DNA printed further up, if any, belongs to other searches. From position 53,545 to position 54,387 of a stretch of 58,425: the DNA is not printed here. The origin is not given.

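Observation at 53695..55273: Two-gene cassette: ABC/SMC-head-type ATPase plus small PD-(D/E)xK nuclease-like protein inserted in a housekeeping operon (candidate defence system)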

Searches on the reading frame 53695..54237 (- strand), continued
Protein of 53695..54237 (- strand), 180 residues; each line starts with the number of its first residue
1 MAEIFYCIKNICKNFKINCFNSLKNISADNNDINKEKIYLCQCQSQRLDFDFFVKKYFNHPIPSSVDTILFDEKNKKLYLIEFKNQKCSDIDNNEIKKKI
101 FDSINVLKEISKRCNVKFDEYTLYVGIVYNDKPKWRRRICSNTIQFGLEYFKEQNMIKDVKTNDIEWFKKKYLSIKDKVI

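Call 27: search_protein_families(library=pfam, proteins=[L016:5442-7241:+, L009:1-1341:+, L009:3202-3945:+, L008:5771-6871:+, L008:8491-9696:+, L007:2640-4178:+, L007:5364-6443:+, L007:6428-6934:+, L007:1663-2586:+, L012:7065-7808:+], max_evalue=0.001)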
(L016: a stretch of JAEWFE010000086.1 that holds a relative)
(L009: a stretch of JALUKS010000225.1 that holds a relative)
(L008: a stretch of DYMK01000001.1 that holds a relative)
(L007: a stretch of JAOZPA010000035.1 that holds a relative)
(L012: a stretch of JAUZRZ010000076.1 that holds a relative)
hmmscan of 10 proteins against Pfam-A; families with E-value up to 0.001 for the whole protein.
L016:5442-7241:+ (599 aa): 13 families
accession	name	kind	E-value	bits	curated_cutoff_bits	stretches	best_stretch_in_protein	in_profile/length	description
PF13177.12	DNA_pol3_delta2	-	9.2e-47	159.4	27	1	21-177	2-159/161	DNA polymerase III, delta subunit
PF22608.2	DNAX_ATPase_lid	-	5.3e-22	77.8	27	1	182-227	1-46/49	DNA polymerase III clamp loader subunit, ATPase lid domain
PF00004.35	AAA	-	4.6e-15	56.7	21.2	1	42-176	2-126/131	ATPase family associated with various cellular activities (AAA)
PF12169.13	DNA_pol3_gamma3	-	2.9e-11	43.8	24.4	1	235-361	4-132/143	DNA polymerase III subunits gamma and tau domain III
PF13401.12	AAA_22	-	3.5e-07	31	27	1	42-157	9-123/130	AAA domain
PF13604.12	AAA_30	-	6.3e-06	26.5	27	1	41-153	21-122/191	AAA domain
PF05496.18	RuvB_N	-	6.7e-06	26.4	27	1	11-72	2-67/159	Holliday junction DNA helicase RuvB P-loop domain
PF07728.20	AAA_5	-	1.6e-05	25.4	22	1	42-146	3-93/139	AAA domain (dynein-related subfamily)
PF16193.11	AAA_assoc_2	-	0.0001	22.9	34.3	1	193-248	2-54/81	AAA C-terminal domain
PF06068.19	TIP49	-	0.00012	21.8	23.8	0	122-157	277-311/347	TIP49 P-loop domain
PF13245.12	AAA_19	-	0.00023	21.8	25.1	0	30-153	3-123/134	AAA domain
PF13191.12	AAA_16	-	0.00034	21.6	32.6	0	19-144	3-157/167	AAA ATPase domain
PF13173.12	AAA_14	-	0.0004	20.8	27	0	40-155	4-96/129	AAA domain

L009:1-1341:+ (446 aa): 3 families
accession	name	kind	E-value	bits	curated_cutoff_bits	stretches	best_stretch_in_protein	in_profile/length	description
PF07497.18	Rho_RNA_bind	-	5.4e-31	106.7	27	1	80-153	2-73/73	Rho termination factor, RNA-binding domain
PF00006.31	ATP-synt_ab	-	1.4e-27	97.2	29.5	1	185-388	3-211/213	ATP synthase alpha/beta family, nucleotide-binding domain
PF07498.18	Rho_N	-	4.2e-16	59.1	24.9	1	33-75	1-43/43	Rho termination factor, N-terminal domain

L009:3202-3945:+ (247 aa): 1 family
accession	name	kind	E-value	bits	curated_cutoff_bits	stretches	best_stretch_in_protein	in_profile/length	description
PF01177.27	Asp_Glu_race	-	8.1e-20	72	31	1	29-210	31-210/211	Asp/Glu/Hydantoin racemase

L008:5771-6871:+ (366 aa): 2 families
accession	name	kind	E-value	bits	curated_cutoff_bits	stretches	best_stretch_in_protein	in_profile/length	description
PF00953.26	Glycos_transf_4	-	1.1e-31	110.4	27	1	108-290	3-159/160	Glycosyl transferase family 4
PF10555.14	MraY_sig1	-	8.5e-05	22.3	20.1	1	76-87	1-12/13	Phospho-N-acetylmuramoyl-pentapeptide-transferase signature 1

L008:8491-9696:+ (401 aa): 2 families
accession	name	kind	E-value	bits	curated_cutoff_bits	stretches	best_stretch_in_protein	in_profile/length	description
PF08245.18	Mur_ligase_M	-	1e-16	62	24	1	94-195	1-122/200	Mur ligase middle domain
PF02875.26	Mur_ligase_C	-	2.2e-05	25.7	28.4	1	264-369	1-118/127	Mur ligase, glutamate ligase domain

L007:2640-4178:+ (512 aa): 5 families
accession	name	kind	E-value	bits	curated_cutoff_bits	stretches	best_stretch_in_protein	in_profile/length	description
PF00117.34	GATase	-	7e-50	169.8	22.8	1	8-187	2-188/190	Glutamine amidotransferase class-I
PF00958.27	GMP_synt_C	-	1.2e-43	147.5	27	1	420-511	1-92/92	GMP synthase C terminal domain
PF07722.19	Peptidase_C26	-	1.5e-09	38.4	20.5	1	67-171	97-219/219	Peptidase C26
PF02540.23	NAD_synthase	-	5.1e-08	32.8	21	1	207-283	10-86/242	NAD synthase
PF03054.22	tRNA_Me_trans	-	2.8e-05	24.3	20.6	1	217-249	2-33/202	tRNA methyl transferase HUP domain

L007:5364-6443:+ (359 aa): 2 families
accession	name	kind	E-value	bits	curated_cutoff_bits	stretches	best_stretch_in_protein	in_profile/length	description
PF13175.12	AAA_15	-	6.3e-21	75.9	32.1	2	184-301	260-373/374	AAA ATPase domain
PF13304.12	AAA_21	-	9.8e-20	72.2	27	1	178-301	191-302/304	AAA domain, putative AbiEii toxin, Type IV TA system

L007:6428-6934:+ (168 aa): 0 families

L007:1663-2586:+ (307 aa): 1 family
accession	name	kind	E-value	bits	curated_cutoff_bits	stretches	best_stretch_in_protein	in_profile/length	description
PF00849.27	PseudoU_synth_2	-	9.9e-31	107.5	26.8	1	80-227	2-151/152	RNA pseudouridylate synthase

L012:7065-7808:+ (247 aa): 1 family
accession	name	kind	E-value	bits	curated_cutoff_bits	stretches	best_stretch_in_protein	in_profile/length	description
PF01177.27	Asp_Glu_race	-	3.4e-18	66.7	31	1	29-210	31-210/211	Asp/Glu/Hydantoin racemase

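Call 33: search_protein_families(library=padloc, alignment_id=A2, max_evalue=1)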
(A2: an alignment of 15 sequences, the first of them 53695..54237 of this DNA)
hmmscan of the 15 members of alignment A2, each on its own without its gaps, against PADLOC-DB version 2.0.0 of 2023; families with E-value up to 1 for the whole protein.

A. member 1, window:53695-54237:- (180 aa): 0 families

B. families by the number of members that match (of 15 scanned): 7 families
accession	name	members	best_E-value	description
PDLC04563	PDC-M29B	4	8.8e-05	-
PDLC04217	HEC-02B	1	0.003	-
PDLC02083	Cas4_II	1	0.006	-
PDLC04227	HEC-02B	1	0.0075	-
PDLC04762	PDC-M64C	1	0.0089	-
PDLC01433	Csm2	1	0.01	CAS-III-A; effector_SS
PDLC04226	HEC-02B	1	0.49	-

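Call 34: search_protein_families(library=pfam, alignment_id=A2, max_evalue=1)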
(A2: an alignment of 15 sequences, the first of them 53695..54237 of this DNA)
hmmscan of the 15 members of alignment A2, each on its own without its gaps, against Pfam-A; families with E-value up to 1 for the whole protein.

A. member 1, window:53695-54237:- (180 aa): 2 families
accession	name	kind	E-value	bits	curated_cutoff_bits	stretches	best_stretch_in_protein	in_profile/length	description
PF11020.14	DUF2610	-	0.013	15.8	21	1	91-124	41-74/81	Domain of unknown function (DUF2610)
PF18115.7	Tudor_3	-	0.036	14.4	25.8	0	75-98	28-51/52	DNA repair protein Crb2 Tudor domain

B. families by the number of members that match (of 15 scanned): 11 families
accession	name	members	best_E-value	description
PF11020.14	DUF2610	2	0.00052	Domain of unknown function (DUF2610)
PF24371.1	DUF7527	2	0.0061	Domain of unknown function (DUF7527)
PF18115.7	Tudor_3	2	0.036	DNA repair protein Crb2 Tudor domain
PF10000.15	ACT_3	2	0.043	ACT domain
PF00094.30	VWD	1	0.0085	von Willebrand factor type D domain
PF14523.12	Syntaxin_2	1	0.011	Syntaxin-like protein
PF09023.15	Staphostatin_B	1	0.044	Staphostatin B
PF08440.15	Poty_PP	1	0.045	Potyviridae polyprotein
PF25428.1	DUF7894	1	0.096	Domain of unknown function (DUF7894)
PF21871.1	Gp6_C-III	1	0.21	Baseplate structural protein gp6, C-terminal domain III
PF18423.6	zf_CopZ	1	0.83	Zinc binding domain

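Call 35: search_solved_structures(query=A2, max_evalue=10, show_alignments=2)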
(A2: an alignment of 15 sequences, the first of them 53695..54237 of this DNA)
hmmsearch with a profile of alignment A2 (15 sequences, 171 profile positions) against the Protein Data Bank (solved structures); distinct sequences matched with E-value up to 10: 0.

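Call 36: search_protein_families(library=padloc, proteins=[L013:7839-8369:+, L011:7839-8369:+, L014:5327-5851:+, L015:7992-8525:+, L017:2003-2542:+, L016:4076-4612:+, L013:6928-7842:+, L014:4421-5326:+, L016:2734-4089:+, L005:6992-8008:+], max_evalue=0.1)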
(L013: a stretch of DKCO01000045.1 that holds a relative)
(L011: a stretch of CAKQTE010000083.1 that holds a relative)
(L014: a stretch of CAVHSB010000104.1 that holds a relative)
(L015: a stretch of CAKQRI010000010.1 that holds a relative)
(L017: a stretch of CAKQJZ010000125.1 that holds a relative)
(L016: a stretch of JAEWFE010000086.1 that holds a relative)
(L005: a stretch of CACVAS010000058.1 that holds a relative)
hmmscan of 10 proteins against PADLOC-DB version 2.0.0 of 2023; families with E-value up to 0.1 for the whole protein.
L013:7839-8369:+ (176 aa): 0 families

L011:7839-8369:+ (176 aa): 1 family
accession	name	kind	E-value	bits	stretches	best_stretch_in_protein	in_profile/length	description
PDLC04227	HEC-02B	-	0.0075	14.1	1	52-123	40-112/184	-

L014:5327-5851:+ (174 aa): 2 families
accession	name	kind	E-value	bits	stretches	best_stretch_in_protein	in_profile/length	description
PDLC04563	PDC-M29B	-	8.8e-05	20.7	1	49-81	68-95/164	-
PDLC01433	Csm2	-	0.01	14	1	122-167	43-89/192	CAS-III-A; effector_SS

L015:7992-8525:+ (177 aa): 1 family
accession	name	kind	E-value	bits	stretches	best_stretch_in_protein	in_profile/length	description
PDLC04563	PDC-M29B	-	0.0024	16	1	34-77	53-97/164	-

L017:2003-2542:+ (179 aa): 1 family
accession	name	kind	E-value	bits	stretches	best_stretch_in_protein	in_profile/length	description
PDLC04563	PDC-M29B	-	0.001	17.2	1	50-123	69-137/164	-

L016:4076-4612:+ (178 aa): 0 families

L013:6928-7842:+ (304 aa): 125 families (the best 25 are shown)
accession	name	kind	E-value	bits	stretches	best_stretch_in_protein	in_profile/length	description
PDLC04214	HEC-02A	-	1.1e-23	82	2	143-279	175-308/338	-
PDLC04213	HEC-02A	-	1.3e-23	82.1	2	142-281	169-303/337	-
PDLC04033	PD-T4-4_A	-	6.2e-19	66.5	2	149-257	269-375/460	-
PDLC04664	PDC-M47A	-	1.3e-16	58.6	2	143-259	259-373/461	-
PDLC04146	HEC-02B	-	3.8e-16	57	2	159-280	192-313/344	-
PDLC04032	PD-T4-4_A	-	5.9e-16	56.5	2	201-266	341-405/474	-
PDLC02914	ATPase-Toprim_I-B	-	8.9e-16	56.1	2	177-257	177-253/443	-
PDLC04391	PDC-M07A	-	2.4e-15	54.4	2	203-260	300-357/412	-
PDLC03878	NsnB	-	6e-15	53.8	2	166-277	209-308/345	-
PDLC02335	AbiLi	-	1.2e-13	48.8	1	5-291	59-270/326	AbiLi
PDLC02979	AriA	-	8.9e-13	46.8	2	190-252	309-373/373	-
PDLC02980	AriA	-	2.6e-12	45.3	2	207-252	259-303/304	-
PDLC04609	PDC-M38A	-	1.4e-11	42.3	1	198-286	266-359/371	-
PDLC00082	GajA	-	3.8e-11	40.1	2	133-262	307-428/694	AAA ATPase domain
PDLC04135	mad3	-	4.9e-11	40.8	2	21-62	22-59/374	mads_3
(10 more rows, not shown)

L014:4421-5326:+ (301 aa): 159 families (the best 25 are shown)
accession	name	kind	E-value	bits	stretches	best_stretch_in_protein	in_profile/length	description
PDLC04033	PD-T4-4_A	-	4.7e-28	96.6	2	138-273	257-393/460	-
PDLC04214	HEC-02A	-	4.8e-24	83.3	2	129-262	162-294/338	-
PDLC04213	HEC-02A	-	2.6e-22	77.8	2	128-274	156-298/337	-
PDLC04664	PDC-M47A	-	4.2e-22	76.7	2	137-265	252-381/461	-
PDLC04146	HEC-02B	-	8.4e-20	69.1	2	147-273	182-309/344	-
PDLC04032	PD-T4-4_A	-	1.3e-18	65.2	2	174-253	317-394/474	-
PDLC03878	NsnB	-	4.1e-16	57.7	2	202-272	234-305/345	-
PDLC04135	mad3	-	6.3e-16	56.9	2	177-252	258-329/374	mads_3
PDLC02979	AriA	-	3.3e-15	54.8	2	199-250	322-373/373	-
PDLC02980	AriA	-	5.1e-15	54.2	2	205-250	259-303/304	-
PDLC00303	PtuA1|PtuA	-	5e-14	50.2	1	178-294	211-319/386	AAA ATPase domain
PDLC00266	PtuA1|PtuA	-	8.8e-14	49.6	2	60-230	186-359/483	AAA ATPase domain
PDLC02914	ATPase-Toprim_I-B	-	3.8e-13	47.4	1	5-255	7-253/443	-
PDLC00285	PtuA1|PtuA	-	8.5e-13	46.3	1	178-246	258-326/432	AAA ATPase domain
PDLC04244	PDC-M01A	-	3.2e-12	44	1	19-245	190-387/482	-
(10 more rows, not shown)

L016:2734-4089:+ (451 aa): 107 families (the best 25 are shown)
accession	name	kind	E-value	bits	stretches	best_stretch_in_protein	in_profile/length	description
PDLC04033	PD-T4-4_A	-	3.8e-24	83.7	2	264-395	247-375/460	-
PDLC04032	PD-T4-4_A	-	1.2e-19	68.7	2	260-394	259-395/474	-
PDLC02979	AriA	-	3.8e-19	67.7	1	2-390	5-373/373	-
PDLC03878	NsnB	-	9.6e-19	66.3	1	2-413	4-305/345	-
PDLC04664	PDC-M47A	-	1.7e-18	64.8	2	267-395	246-371/461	-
PDLC02980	AriA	-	7.7e-18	63.5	1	21-390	1-303/304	-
PDLC04214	HEC-02A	-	1.1e-16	59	2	284-414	177-304/338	-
PDLC04213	HEC-02A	-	1.9e-16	58.5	2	280-415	168-298/337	-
PDLC04146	HEC-02B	-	3.8e-13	47.2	2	293-431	187-322/344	-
PDLC04135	mad3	-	8.4e-13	46.6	1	3-416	5-355/374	mads_3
PDLC00309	PtuA1|PtuA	-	3.4e-12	44.1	2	325-394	249-316/413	AAA ATPase domain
PDLC00290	PtuA1|PtuA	-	1.3e-11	42.6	2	317-406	241-332/414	AAA ATPase domain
PDLC00293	PtuA1|PtuA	-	3.4e-11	40.8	1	260-391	263-387/527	AAA ATPase domain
PDLC04182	HEC-01A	-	7e-11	39.7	2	329-394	287-355/406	-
PDLC00269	PtuA1|PtuA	-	8.9e-11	39.7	1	348-392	300-342/446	AAA ATPase domain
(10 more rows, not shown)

L005:6992-8008:+ (338 aa): 132 families (the best 25 are shown)
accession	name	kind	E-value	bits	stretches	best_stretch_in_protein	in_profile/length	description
PDLC04214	HEC-02A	-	4.2e-31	106.5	1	2-298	4-302/338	-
PDLC04213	HEC-02A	-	6.7e-29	99.5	1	2-286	5-284/337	-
PDLC04033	PD-T4-4_A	-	7.7e-27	92.6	2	174-290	265-382/460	-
PDLC03878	NsnB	-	9.4e-24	82.8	2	199-293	202-296/345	-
PDLC04032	PD-T4-4_A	-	1.3e-22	78.4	2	169-301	279-414/474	-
PDLC04664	PDC-M47A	-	1.6e-22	78.1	2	180-288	267-376/461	-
PDLC04146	HEC-02B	-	2.4e-22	77.4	1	2-294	4-302/344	-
PDLC02979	AriA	-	8.6e-19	66.5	2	203-278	291-373/373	-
PDLC02980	AriA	-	3.8e-17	61.2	1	21-278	1-303/304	-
PDLC00281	PtuA1|PtuA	-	2.8e-15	54.4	2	227-336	283-397/448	AAA ATPase domain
PDLC04710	PDC-M56A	-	3.7e-15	53.8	2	228-293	233-300/382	-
PDLC02358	Old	-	9.8e-15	52.3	2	142-280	204-331/578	Old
PDLC00271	PtuA1|PtuA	-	1.1e-14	52.9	2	228-283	273-327/421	AAA ATPase domain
PDLC00305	PtuA1|PtuA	-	1.2e-14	52.4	2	234-283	245-293/392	AAA ATPase domain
PDLC00309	PtuA1|PtuA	-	2.7e-13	47.7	2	225-281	260-315/413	AAA ATPase domain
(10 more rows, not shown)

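Call 37: search_protein_representatives(alignment_id=A1)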
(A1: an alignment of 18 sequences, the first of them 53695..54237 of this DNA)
Query: 18 sequences, 176 profile positions. Proteins with E-value up to 0.001 (for the whole library): 444; up to 1e-10: 68; up to 1e-30: 6. The best 150 are listed.
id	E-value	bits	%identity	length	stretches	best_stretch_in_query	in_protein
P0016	1.7e-81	288.8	-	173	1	1-175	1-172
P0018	3.1e-75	268.4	-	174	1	1-176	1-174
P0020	6.7e-39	150.1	-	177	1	1-173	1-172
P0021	1.6e-32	129.3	-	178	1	1-170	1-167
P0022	2.2e-31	125.6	-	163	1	16-167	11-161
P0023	2.5e-31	125.4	-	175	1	1-169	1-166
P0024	8.4e-24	100.9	-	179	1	1-172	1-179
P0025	1.2e-23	100.4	-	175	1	1-170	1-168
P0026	8.6e-23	97.6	-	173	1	1-170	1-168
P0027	6.2e-22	94.8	-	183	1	10-172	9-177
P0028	1.6e-21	93.5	-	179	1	6-172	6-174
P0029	2.3e-21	93.0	-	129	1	52-171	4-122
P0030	4.9e-21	91.9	-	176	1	8-173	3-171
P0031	4.2e-20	88.8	-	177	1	1-168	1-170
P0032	9.5e-20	87.7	-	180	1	16-169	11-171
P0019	5.6e-15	72.2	-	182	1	127-175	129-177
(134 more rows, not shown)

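Call 39: search_protein_families(library=padloc, alignment_id=A3, max_evalue=0.01)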
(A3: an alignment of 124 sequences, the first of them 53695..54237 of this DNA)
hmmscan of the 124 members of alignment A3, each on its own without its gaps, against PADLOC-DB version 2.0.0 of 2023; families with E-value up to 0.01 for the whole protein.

A. member 1, window:53695-54237:- (180 aa): 0 families

B. families by the number of members that match (of 124 scanned): 15 families
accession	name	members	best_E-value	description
PDLC04226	HEC-02B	12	3.3e-06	-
PDLC04563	PDC-M29B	9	3.3e-05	-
PDLC04225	HEC-02B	7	3.4e-07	-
PDLC04217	HEC-02B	5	3.2e-06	-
PDLC04227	HEC-02B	5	1.4e-05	-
PDLC02083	Cas4_II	4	7.2e-05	-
PDLC04228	HEC-02B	3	0.00075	-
PDLC04229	HEC-02B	2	0.0002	-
PDLC03414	REase_II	1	0.00011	Type II restriction enzyme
PDLC05014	PDC-S41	1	0.00014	-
PDLC04221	HEC-02B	1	0.0013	-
PDLC00643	ZorE2|ZorE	1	0.0031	HNH endonuclease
PDLC01894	CARF4--CARF_PDDEXK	1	0.0033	-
PDLC04741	PDC-M62B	1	0.0044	-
PDLC00945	Cas4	1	0.007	"CRISPR-associated protein Cas4, subtype PREFRAN"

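Call 40: search_protein_families(library=pfam, alignment_id=A3, max_evalue=0.01)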
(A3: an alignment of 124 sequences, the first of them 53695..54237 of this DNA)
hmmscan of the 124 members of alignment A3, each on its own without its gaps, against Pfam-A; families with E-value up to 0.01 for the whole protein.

A. member 1, window:53695-54237:- (180 aa): 0 families

B. families by the number of members that match (of 124 scanned): 10 families
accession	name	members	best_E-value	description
PF15518.12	L_protein_N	6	0.00013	L protein N-terminus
PF08378.17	NERD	5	0.00057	Nuclease-related domain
PF14082.12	SduA_C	3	0.0011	Shedu protein SduA, C-terminal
PF06677.18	Auto_anti-p27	1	0.00044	Sjogren's syndrome/scleroderma autoantigen 1 (Autoantigen p27)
PF09520.16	RE_TdeIII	1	0.0013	Type II restriction endonuclease, TdeIII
PF14541.11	TAXi_C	1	0.0022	Xylanase inhibitor C-terminal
PF05773.27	RWD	1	0.0026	RWD domain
PF14568.11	SUKH_6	1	0.0045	SMI1-KNR4 cell-wall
PF13588.12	HSDR_N_2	1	0.0076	Type I restriction enzyme R protein N terminus (HSDR_N)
PF09968.15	DUF2202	1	0.0087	Uncharacterized protein domain (DUF2202)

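Call 42: find_encoding_contigs(protein=P0019, flank=8000, max_places=2)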
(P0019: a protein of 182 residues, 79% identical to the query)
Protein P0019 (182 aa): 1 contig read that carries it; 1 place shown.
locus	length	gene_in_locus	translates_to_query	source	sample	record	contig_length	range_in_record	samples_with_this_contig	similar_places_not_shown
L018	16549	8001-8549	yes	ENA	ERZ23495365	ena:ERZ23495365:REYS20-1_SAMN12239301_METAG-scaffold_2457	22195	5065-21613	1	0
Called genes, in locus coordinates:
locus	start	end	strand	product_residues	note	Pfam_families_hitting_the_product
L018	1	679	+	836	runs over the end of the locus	PF08335:GlnD_UR_UTase, PF01966:HD (weak)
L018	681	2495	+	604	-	PF13522:GATase_6, PF13537:GATase_7, PF01380:SIS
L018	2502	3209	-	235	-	PF13489:Methyltransf_23, PF06325:PrmA (weak), PF13847:Methyltransf_31, PF08241:Methyltransf_11, PF08242:Methyltransf_12, PF13649:Methyltransf_25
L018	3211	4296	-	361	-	PF01116:F_bP_aldolase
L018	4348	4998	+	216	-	-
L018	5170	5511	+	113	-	-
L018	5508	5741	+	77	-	-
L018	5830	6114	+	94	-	PF00216:Bac_DNA_binding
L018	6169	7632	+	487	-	-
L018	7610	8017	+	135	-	PF01641:SelR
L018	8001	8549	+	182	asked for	PF13175:AAA_15 (weak), PF13476:AAA_23 (weak)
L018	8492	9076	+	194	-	PF00160:Pro_isomerase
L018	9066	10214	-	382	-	PF00809:Pterin_bind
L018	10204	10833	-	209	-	PF13177:DNA_pol3_delta2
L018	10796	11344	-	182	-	PF12163:HobA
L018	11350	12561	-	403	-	PF00696:AA_kinase, PF01842:ACT, PF22468:ACT_9, PF13840:ACT_7, PF22468:ACT_9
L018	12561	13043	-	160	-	PF00293:NUDIX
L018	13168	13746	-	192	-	-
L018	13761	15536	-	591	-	-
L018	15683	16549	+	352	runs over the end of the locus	PF04055:Radical_SAM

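Call 66: search_dna_similar(query=window:53695-54237:-, collection=plasmids, mode=protein, max_evalue=0.01, max_rows=15)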
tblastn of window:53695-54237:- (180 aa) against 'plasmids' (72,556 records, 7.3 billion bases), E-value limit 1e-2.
No match.

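Call 67: search_dna_similar(query=window:53695-54237:-, collection=phages, mode=protein, max_evalue=0.01, max_rows=15)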
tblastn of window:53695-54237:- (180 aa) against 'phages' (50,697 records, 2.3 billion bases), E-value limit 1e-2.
No match.

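Call 74: search_protein_families(library=padloc, proteins=[L007:6428-6934:+], max_evalue=0.01)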
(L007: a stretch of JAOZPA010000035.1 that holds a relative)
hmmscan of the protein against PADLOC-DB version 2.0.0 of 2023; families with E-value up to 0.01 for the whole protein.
L007:6428-6934:+ (168 aa): 0 families

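Call 82: search_solved_structures(query=A3, max_evalue=10, show_alignments=3)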
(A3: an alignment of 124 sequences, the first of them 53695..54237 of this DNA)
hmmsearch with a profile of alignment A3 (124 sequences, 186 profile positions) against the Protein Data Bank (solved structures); distinct sequences matched with E-value up to 10: 1.
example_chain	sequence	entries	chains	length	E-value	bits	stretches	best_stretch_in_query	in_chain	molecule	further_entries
4ffl_A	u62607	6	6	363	0.0052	19.9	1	19-88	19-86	PylC | Putative uncharacterized protein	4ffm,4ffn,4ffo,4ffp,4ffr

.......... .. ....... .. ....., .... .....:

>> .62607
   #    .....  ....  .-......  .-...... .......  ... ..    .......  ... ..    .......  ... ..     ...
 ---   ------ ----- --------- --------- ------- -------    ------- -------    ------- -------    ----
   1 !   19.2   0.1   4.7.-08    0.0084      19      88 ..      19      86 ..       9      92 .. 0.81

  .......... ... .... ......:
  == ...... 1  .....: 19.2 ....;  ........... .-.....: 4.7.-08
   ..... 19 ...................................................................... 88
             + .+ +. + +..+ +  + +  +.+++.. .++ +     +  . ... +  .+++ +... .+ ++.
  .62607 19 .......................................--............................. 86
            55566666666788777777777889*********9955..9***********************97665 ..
